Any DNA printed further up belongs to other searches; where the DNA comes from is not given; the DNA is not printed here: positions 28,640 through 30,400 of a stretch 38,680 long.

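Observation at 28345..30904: Form III-like RuBisCO in a non-canonical neighbourhood (cyclophilin – RuBisCO – small membrane protein – cellulose-synthase-like GT2)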

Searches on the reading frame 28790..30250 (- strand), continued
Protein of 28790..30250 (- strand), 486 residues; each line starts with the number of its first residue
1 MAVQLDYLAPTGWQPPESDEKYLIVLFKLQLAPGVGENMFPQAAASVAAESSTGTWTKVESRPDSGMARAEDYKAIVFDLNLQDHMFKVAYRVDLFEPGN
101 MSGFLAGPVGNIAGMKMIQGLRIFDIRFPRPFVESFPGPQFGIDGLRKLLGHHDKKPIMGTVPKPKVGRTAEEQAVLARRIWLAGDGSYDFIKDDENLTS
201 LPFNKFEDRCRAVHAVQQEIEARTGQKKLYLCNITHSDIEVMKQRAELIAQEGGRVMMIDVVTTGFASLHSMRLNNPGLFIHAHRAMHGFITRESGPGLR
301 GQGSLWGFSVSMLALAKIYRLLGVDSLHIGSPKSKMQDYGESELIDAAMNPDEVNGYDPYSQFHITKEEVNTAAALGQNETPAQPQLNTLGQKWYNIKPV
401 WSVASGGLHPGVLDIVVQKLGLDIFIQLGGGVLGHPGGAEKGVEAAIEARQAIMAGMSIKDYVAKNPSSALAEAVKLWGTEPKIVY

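Call 8: find_homologous_proteins(query=window:28790-30250:-, max_evalue=1e-20)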
Query window:28790-30250:- (486 aa): 3711 proteins with E <= 1e-20 among 8000 candidates; the best 120 are listed.
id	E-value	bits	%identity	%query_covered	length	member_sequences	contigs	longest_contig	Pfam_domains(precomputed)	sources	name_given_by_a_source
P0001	0.0e+0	1112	100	100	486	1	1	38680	PF02788.22,PF00016.27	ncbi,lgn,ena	-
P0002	9.5e-275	930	82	100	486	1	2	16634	PF02788.22,PF00016.27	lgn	-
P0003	5.9e-272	921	81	100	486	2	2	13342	PF02788.22,PF00016.27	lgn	-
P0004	3.7e-265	898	79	100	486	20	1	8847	PF02788.22,PF00016.27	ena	-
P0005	4.7e-264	895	80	100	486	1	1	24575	PF02788.22,PF00016.27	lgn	-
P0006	1.3e-263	893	80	100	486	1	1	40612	PF02788.22,PF00016.27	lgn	-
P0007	6.2e-263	891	79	100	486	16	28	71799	PF02788.22,PF00016.27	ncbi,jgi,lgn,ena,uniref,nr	ncbi:MAG: Ribulose bisphosphate carboxylase [Parcubacteria group bacterium GW2011_GWD2_43_10]|uniref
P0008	7.0e-263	891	79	100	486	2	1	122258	PF02788.22,PF00016.27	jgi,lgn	-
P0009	1.0e-260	884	79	100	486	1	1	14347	PF02788.22,PF00016.27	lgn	-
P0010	2.0e-257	873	77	100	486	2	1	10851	PF02788.22,PF00016.27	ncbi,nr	ncbi:MAG: ribulose-bisphosphate carboxylase large subunit [Candidatus Kerfeldbacteria bacterium]|nr:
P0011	1.5e-256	870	76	100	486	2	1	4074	PF02788.22,PF00016.27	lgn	-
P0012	8.8e-256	867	76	100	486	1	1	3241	PF02788.22,PF00016.27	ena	-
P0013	1.5e-254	863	76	100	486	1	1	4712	PF02788.22,PF00016.27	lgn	-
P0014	8.4e-251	851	74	100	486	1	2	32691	PF02788.22,PF00016.27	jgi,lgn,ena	jgi:ribulose-bisphosphate carboxylase large chain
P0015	1.4e-250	850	75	100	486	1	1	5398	PF02788.22,PF00016.27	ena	-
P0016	1.3e-247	841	73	100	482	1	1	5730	PF02788.22,PF00016.27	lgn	-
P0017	2.0e-245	833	73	100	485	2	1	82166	PF02788.22,PF00016.27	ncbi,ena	-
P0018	3.0e-244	829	73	100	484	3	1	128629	PF02788.22,PF00016.27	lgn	-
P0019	5.8e-244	829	73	100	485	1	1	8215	PF02788.22,PF00016.27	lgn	-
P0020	1.1e-243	828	74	100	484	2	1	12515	PF02788.22,PF00016.27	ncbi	-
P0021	3.0e-243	826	75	100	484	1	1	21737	PF02788.22,PF00016.27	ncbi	-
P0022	3.6e-239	813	74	100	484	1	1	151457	PF02788.22,PF00016.27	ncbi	ncbi:MAG: RuBisCO large subunit C-terminal-like domain-containing protein [Patescibacteria group bac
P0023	2.9e-238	810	74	100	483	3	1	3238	PF02788.22,PF00016.27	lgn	-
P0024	8.3e-237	805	73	100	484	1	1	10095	PF02788.22,PF00016.27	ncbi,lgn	-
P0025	3.1e-218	744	69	100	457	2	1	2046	PF02788.22,PF00016.27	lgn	-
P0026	1.4e-212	725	66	100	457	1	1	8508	PF02788.22,PF00016.27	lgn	-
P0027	3.8e-211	720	66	100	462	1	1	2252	PF02788.22,PF00016.27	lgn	-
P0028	9.6e-211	719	65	100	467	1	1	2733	PF02788.22,PF00016.27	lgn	-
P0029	3.7e-210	717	66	100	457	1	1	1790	PF02788.22,PF00016.27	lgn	-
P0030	2.0e-209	715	66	100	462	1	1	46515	PF02788.22,PF00016.27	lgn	-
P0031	8.9e-209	712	64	100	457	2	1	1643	PF02788.22,PF00016.27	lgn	-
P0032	4.0e-208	710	65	100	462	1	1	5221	PF02788.22,PF00016.27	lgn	-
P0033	6.4e-208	710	65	100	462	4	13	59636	PF02788.22,PF00016.27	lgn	-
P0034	6.7e-208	710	64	100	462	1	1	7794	PF02788.22,PF00016.27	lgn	-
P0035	8.6e-208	709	63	100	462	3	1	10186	PF02788.22,PF00016.27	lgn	-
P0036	3.0e-207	707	65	100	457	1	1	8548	PF02788.22,PF00016.27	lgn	-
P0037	3.7e-207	707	65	100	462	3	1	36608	PF02788.22,PF00016.27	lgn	-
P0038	1.4e-206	705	65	100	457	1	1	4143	PF02788.22,PF00016.27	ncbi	-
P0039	5.8e-206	703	64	100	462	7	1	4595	PF02788.22,PF00016.27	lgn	-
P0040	6.6e-206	703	65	100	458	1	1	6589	PF02788.22,PF00016.27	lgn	-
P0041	1.1e-205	702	65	100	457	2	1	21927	PF02788.22,PF00016.27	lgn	-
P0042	1.3e-205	702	64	100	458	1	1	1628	PF02788.22,PF00016.27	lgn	-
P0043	1.6e-205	702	64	100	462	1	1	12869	PF02788.22,PF00016.27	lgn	-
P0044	7.2e-205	700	63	100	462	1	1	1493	PF02788.22,PF00016.27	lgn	-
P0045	8.8e-205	699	64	100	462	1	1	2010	PF02788.22,PF00016.27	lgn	-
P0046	6.9e-204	696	64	100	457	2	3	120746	PF02788.22,PF00016.27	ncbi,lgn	-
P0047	1.1e-203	696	64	100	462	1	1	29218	PF02788.22,PF00016.27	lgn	-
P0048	1.2e-203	696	65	100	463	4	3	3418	PF02788.22,PF00016.27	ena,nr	nr:RuBisCO long chain, Form III-like [uncultured bacterium]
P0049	2.0e-203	695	64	100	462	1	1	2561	PF02788.22,PF00016.27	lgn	-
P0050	3.2e-203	694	63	100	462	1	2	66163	PF02788.22,PF00016.27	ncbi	-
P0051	7.9e-202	690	63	100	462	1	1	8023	PF02788.22,PF00016.27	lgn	-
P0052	8.2e-202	690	63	100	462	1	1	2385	PF02788.22,PF00016.27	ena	-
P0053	8.7e-202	689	64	100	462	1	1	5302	PF02788.22,PF00016.27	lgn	-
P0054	9.4e-202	689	64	100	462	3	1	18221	PF02788.22,PF00016.27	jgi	jgi:ribulose-bisphosphate carboxylase large chain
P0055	1.2e-201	689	63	100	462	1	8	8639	PF02788.22,PF00016.27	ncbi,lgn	-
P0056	2.4e-201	688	63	100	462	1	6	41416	PF02788.22,PF00016.27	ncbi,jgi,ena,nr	ncbi:MAG TPA: RuBisCO large subunit C-terminal-like domain-containing protein [Patescibacteria group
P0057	3.7e-201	687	64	100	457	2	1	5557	PF02788.22,PF00016.27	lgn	-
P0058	9.0e-201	686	63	100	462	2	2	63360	PF02788.22,PF00016.27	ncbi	-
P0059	1.0e-200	686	62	100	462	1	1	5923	PF02788.22,PF00016.27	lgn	-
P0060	1.7e-200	685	62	100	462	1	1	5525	PF02788.22,PF00016.27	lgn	-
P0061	1.9e-200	685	63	100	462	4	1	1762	PF02788.22,PF00016.27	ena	-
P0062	2.3e-200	685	61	100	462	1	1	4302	PF02788.22,PF00016.27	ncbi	-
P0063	2.4e-200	685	64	100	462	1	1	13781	PF02788.22,PF00016.27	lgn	-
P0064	6.2e-200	683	62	100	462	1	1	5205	PF02788.22,PF00016.27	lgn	-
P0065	9.5e-200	683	61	100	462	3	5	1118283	PF02788.22,PF00016.27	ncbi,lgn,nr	ncbi:ribulose-bisphosphate carboxylase large subunit [Candidatus Gottesmanbacteria bacterium]|nr:rib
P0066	1.3e-199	682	63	100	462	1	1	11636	PF02788.22,PF00016.27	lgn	-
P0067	1.9e-199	682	63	100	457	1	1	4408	PF02788.22,PF00016.27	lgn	-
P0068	5.5e-199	680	63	99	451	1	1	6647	PF02788.22,PF00016.27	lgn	-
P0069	8.5e-199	680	63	100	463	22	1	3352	PF02788.22,PF00016.27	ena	-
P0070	2.3e-198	678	62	100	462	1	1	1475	PF02788.22,PF00016.27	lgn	-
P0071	2.4e-198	678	63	100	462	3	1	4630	PF02788.22,PF00016.27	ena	-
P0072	2.6e-198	678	62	100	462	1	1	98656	PF02788.22,PF00016.27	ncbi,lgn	-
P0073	2.9e-198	678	62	100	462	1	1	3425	PF02788.22,PF00016.27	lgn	-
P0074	3.1e-198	678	61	100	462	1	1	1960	PF02788.22,PF00016.27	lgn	-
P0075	3.1e-198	678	62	100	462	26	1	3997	PF02788.22,PF00016.27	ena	-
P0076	3.2e-198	678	62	100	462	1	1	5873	PF02788.22,PF00016.27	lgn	-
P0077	4.0e-198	677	62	100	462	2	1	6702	PF02788.22,PF00016.27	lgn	-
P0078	4.6e-198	677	63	100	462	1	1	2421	PF02788.22,PF00016.27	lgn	-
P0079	4.7e-198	677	63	100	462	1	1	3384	PF02788.22,PF00016.27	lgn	-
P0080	6.7e-198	677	62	100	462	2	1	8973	PF02788.22,PF00016.27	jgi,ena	jgi:ribulose-bisphosphate carboxylase large chain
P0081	7.6e-198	676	63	100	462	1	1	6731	PF02788.22,PF00016.27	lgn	-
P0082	7.7e-198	676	62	100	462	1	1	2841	PF02788.22,PF00016.27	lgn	-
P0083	1.4e-197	676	63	100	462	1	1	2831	PF02788.22,PF00016.27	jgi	jgi:ribulose-bisphosphate carboxylase large chain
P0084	2.1e-197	675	61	100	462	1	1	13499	PF02788.22,PF00016.27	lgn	-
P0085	2.2e-197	675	63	100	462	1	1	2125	PF02788.22,PF00016.27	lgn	-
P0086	2.5e-197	675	63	100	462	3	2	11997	PF02788.22,PF00016.27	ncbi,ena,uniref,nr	ncbi:hypothetical protein A3I51_01685 [Candidatus Gottesmanbacteria bacterium RIFCSPLOWO2_02_FULL_38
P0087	2.9e-197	674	62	100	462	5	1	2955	PF02788.22,PF00016.27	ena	-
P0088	4.5e-197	674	62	100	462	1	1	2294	PF02788.22,PF00016.27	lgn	-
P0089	6.9e-197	673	62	100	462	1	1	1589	PF02788.22,PF00016.27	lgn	-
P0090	8.9e-197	673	61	100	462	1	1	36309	PF02788.22,PF00016.27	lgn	-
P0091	4.8e-196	670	61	100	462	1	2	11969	PF02788.22,PF00016.27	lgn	-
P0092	4.8e-196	670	63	100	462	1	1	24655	PF02788.22,PF00016.27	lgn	-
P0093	1.8e-195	669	62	100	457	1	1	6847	PF02788.22,PF00016.27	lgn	-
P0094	1.1e-194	666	61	100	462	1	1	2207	PF02788.22,PF00016.27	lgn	-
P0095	4.2e-194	664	61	100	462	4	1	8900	PF02788.22,PF00016.27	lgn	-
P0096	9.8e-194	663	61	100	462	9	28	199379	PF02788.22,PF00016.27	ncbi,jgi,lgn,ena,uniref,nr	ncbi:hypothetical protein A3D05_02240 [Candidatus Gottesmanbacteria bacterium RIFCSPHIGHO2_02_FULL_4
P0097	8.5e-193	660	63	100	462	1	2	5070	PF02788.22,PF00016.27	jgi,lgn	-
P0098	1.5e-192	659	63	100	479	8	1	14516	PF02788.22,PF00016.27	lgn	-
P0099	3.9e-192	658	61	100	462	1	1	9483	PF02788.22,PF00016.27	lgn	-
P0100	7.1e-192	657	61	100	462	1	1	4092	PF02788.22,PF00016.27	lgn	-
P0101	1.0e-191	656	59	100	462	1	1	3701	PF02788.22,PF00016.27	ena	-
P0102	1.2e-190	653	63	100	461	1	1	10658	PF02788.22,PF00016.27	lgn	-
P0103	4.4e-190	651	62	100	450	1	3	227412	PF02788.22,PF00016.27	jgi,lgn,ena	-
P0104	1.7e-188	646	61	100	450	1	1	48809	PF02788.22,PF00016.27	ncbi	-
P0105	8.5e-182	624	62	100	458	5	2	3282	PF02788.22,PF00016.27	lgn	-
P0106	1.4e-181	623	59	100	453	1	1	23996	PF02788.22,PF00016.27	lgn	-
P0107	2.2e-181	622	59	100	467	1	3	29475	PF02788.22,PF00016.27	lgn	-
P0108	2.4e-181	622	58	100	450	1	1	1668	PF02788.22,PF00016.27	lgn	-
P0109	3.8e-181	621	58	100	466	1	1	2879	PF02788.22,PF00016.27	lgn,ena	-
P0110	1.9e-180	619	59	100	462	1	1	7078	PF02788.22,PF00016.27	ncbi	-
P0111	4.2e-180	618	58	100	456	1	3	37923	PF02788.22,PF00016.27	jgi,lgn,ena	jgi:ribulose-bisphosphate carboxylase large chain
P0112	3.9e-176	605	60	100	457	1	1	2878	PF02788.22,PF00016.27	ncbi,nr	ncbi:MAG: RuBisCO large subunit C-terminal-like domain-containing protein [Candidatus Aenigmarchaeot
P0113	4.8e-176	605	58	100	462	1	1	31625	PF02788.22,PF00016.27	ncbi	-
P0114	5.9e-176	604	65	86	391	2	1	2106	PF02788.22,PF00016.27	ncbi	-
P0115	4.4e-174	598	58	100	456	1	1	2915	PF02788.22,PF00016.27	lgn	-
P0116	1.1e-173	597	58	100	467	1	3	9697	PF02788.22,PF00016.27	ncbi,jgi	-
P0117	8.5e-173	594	58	100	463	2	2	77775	PF02788.22,PF00016.27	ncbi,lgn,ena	-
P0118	1.1e-171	590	62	88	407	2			PF02788.22,PF00016.27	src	-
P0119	6.8e-170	584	56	100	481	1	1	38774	PF02788.22,PF00016.27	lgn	-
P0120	6.0e-169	581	56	100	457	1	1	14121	PF02788.22,PF00016.27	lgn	-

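Call 16: find_encoding_contigs(protein=P0001, flank=10000, max_places=3)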
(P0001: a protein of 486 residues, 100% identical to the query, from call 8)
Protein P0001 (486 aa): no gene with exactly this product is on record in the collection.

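Call 18: find_related_loci(query=A1, collection=genome_contigs, flank=10000)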
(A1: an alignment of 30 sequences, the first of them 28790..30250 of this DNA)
Query A1 (486 aa) in genome_contigs; peptide patterns used: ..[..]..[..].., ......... (x = any residue, [..] = any of these).
600 stretches matched a pattern (row limit reached: there are more); 570 encode a relative of the query (tblastn E <= 1e-3); the best 80 are kept; 80 distinct loci.
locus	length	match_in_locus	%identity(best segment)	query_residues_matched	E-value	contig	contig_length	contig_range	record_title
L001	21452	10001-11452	74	1-486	0e+0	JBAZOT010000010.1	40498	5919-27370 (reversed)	MAG: Patescibacteria group bacterium isolate SO_2017_SWC_12 scaffold_871_c1_LP-4_2017, whole genome shotgun sequence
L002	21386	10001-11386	64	1-486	0e+0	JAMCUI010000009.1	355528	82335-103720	MAG: Patescibacteria group bacterium isolate FK_Sedi_A_Bin.134 NODE_13_length_355528_cov_13.8818, whole genome shotgun s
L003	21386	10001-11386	61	1-486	0e+0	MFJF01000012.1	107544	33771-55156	MAG: Candidatus Gottesmanbacteria bacterium RIFCSPHIGHO2_01_FULL_40_15 rifcsphigho2_01_scaffold_204, whole genome shotgu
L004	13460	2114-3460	54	7-486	4e-166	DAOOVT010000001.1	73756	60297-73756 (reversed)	MAG TPA_asm: Candidatus Dojkabacteria bacterium isolate AMR_MDS_2434 NODE_191_length_73756_cov_25.038086, whole genome s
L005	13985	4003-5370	51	1-486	1e-164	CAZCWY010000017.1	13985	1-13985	MAG TPA_asm: uncultured Candidatus Saccharibacteria bacterium isolate SRP294416_co1_378 genome assembly, contig: NODE_92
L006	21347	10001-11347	54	7-485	4e-166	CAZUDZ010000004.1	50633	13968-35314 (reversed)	MAG TPA_asm: uncultured Candidatus Saccharibacteria bacterium isolate binchicken_co39_491 genome assembly, contig: NODE_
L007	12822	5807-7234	50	1-486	4e-161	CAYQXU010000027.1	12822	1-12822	MAG TPA_asm: Candidatus Woesearchaeota archaeon isolate SRP269290_co8_161 genome assembly, contig: NODE_928_length_12822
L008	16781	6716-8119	51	1-486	4e-161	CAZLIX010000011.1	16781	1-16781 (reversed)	MAG TPA_asm: Candidatus Micrarchaeota archaeon isolate binchicken_co117_429 genome assembly, contig: NODE_6352_length_16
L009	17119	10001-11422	50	1-486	4e-158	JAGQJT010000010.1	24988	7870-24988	MAG: Nanoarchaeota archaeon isolate HKST-UBA01 NODE_10_length_24988_cov_6.291839, whole genome shotgun sequence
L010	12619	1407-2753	54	7-486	1e-157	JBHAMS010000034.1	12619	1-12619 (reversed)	MAG: Candidatus Dojkabacteria bacterium isolate D-36_MAG_6 D-36__79026, whole genome shotgun sequence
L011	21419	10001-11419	49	1-486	4e-154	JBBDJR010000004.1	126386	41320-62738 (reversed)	MAG: Candidatus Pacearchaeota archaeon isolate LejiaA_36_51 Lejia_A_245_length_126386_cov_31, whole genome shotgun seque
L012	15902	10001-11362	52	1-484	3e-153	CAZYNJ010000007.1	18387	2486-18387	MAG TPA_asm: uncultured Candidatus Saccharibacteria bacterium isolate SRP191223_co1_99 genome assembly, contig: NODE_291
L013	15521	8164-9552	52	1-486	2e-147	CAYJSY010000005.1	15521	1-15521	MAG TPA_asm: Candidatus Woesearchaeota archaeon isolate ERP125453_co1_19 genome assembly, contig: NODE_3936_length_15521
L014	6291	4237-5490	41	20-479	4e-91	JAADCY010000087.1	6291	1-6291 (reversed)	MAG: Thermoproteota archaeon isolate L_MaxBin.049 contig-127_16641, whole genome shotgun sequence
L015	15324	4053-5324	40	12-479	1e-90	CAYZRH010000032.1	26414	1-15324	MAG TPA_asm: uncultured Desulfurococcaceae archaeon isolate SRP141559_co1_67 genome assembly, contig: NODE_771_length_26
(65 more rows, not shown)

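Call 19: find_related_loci(query=window:28790-30250:-, collection=metagenome_contigs, flank=10000)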
Query window:28790-30250:- (486 aa) in metagenome_contigs; peptide patterns used: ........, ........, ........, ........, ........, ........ (x = any residue, [..] = any of these).
121 stretches matched a pattern; 32 encode a relative of the query (tblastn E <= 1e-3); 32 distinct loci.
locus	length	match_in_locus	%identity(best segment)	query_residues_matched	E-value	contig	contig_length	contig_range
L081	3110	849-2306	79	1-486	0e+0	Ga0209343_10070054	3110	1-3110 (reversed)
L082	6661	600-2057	79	1-486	0e+0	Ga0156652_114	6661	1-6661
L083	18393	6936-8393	79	1-486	0e+0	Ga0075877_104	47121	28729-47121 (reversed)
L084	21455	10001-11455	73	1-486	0e+0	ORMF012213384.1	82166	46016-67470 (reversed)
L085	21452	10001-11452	74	1-486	0e+0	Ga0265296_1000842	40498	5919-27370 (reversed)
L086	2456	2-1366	75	32-486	0e+0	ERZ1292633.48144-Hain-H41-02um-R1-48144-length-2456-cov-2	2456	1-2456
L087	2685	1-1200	77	87-486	0e+0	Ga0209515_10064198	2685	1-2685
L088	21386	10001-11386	63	1-486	0e+0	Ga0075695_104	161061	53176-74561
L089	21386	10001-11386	63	1-486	0e+0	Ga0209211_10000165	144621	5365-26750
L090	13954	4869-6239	65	1-486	0e+0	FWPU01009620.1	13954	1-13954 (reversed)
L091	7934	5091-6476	64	1-486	0e+0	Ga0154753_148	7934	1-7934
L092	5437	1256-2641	63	1-486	0e+0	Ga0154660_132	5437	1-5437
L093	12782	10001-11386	63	1-486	0e+0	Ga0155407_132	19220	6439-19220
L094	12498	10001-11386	62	1-486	0e+0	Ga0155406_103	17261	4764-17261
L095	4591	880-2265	62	1-486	0e+0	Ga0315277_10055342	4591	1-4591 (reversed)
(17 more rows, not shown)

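Call 32: list_cluster_members(proteins=[P0001, P0007, P0010, P0048, P0017, P0022])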
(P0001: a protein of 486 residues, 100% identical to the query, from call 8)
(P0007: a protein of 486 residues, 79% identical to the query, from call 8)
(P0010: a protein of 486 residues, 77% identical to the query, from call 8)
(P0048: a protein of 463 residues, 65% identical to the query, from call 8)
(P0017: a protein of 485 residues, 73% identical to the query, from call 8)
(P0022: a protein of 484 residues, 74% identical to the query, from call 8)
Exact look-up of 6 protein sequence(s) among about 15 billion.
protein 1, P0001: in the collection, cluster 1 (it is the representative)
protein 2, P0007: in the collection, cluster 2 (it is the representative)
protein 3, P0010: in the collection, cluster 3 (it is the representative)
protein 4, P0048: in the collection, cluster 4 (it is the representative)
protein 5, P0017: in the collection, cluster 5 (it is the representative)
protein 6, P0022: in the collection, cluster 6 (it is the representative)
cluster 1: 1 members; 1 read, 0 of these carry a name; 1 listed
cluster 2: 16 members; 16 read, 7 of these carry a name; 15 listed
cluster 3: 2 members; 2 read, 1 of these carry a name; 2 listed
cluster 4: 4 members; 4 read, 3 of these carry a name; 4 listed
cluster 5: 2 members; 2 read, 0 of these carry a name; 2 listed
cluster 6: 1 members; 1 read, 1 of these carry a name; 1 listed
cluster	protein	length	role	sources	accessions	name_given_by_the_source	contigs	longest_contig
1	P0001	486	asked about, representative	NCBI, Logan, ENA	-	-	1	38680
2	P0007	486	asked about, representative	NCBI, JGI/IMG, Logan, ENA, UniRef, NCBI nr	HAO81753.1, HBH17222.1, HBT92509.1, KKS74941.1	MAG: Ribulose bisphosphate carboxylase [Parcubacteria group bacterium GW2011_GWD2_43_10] | Ribulose-bisphosphate carboxylase large subunit n=2 Tax=Candidatus Vebleniibacteriota ... | MAG: Ribulose bisphosphate carboxylase [Parcubacteria group bacterium GW2011_GWA2_42_80]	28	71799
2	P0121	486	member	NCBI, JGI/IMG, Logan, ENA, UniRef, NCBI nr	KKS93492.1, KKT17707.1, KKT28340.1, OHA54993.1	MAG: hypothetical protein A2429_01400 [Candidatus Veblenbacteria bacterium ... | Ribulose-bisphosphate carboxylase large subunit n=2 Tax=Candidatus Vebleniibacteriota ... | MAG: Ribulose bisphosphate carboxylase [Parcubacteria group bacterium GW2011_GWE2_43_12]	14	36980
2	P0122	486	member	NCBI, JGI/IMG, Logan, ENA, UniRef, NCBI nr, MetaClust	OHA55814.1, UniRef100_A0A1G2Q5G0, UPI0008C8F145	MAG: hypothetical protein A2388_03680 [Candidatus Veblenbacteria bacterium ... | Ribulose-bisphosphate carboxylase large subunit n=1 Tax=Candidatus Veblenbacteria ... | status=active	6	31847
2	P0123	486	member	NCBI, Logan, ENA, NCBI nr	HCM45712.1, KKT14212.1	MAG: Ribulose bisphosphate carboxylase [Parcubacteria group bacterium GW2011_GWA1_43_27]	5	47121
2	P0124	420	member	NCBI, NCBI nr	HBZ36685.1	MAG TPA: ribulose-bisphosphate carboxylase large subunit [Candidatus Veblenbacteria ... | ribulose-bisphosphate carboxylase large subunit [Candidatus Veblenbacteria bacterium]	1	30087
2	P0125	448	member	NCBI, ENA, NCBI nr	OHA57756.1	MAG: hypothetical protein A2588_01105 [Candidatus Veblenbacteria bacterium ...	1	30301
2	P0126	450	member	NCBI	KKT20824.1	MAG: Ribulose bisphosphate carboxylase, partial [Parcubacteria group bacterium ...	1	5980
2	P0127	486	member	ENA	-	-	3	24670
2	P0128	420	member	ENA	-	-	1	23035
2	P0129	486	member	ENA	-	-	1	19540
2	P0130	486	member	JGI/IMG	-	-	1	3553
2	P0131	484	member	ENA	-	-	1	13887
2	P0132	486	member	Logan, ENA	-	-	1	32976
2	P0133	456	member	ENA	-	-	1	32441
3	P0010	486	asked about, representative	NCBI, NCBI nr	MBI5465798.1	MAG: ribulose-bisphosphate carboxylase large subunit [Candidatus Kerfeldbacteria ... | ribulose-bisphosphate carboxylase large subunit [Candidatus Kerfeldbacteria bacterium]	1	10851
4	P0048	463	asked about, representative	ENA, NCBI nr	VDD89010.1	RuBisCO long chain, Form III-like [uncultured bacterium]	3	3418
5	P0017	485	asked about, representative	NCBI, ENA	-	-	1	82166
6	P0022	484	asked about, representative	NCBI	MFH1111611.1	MAG: RuBisCO large subunit C-terminal-like domain-containing protein [Patescibacteria ...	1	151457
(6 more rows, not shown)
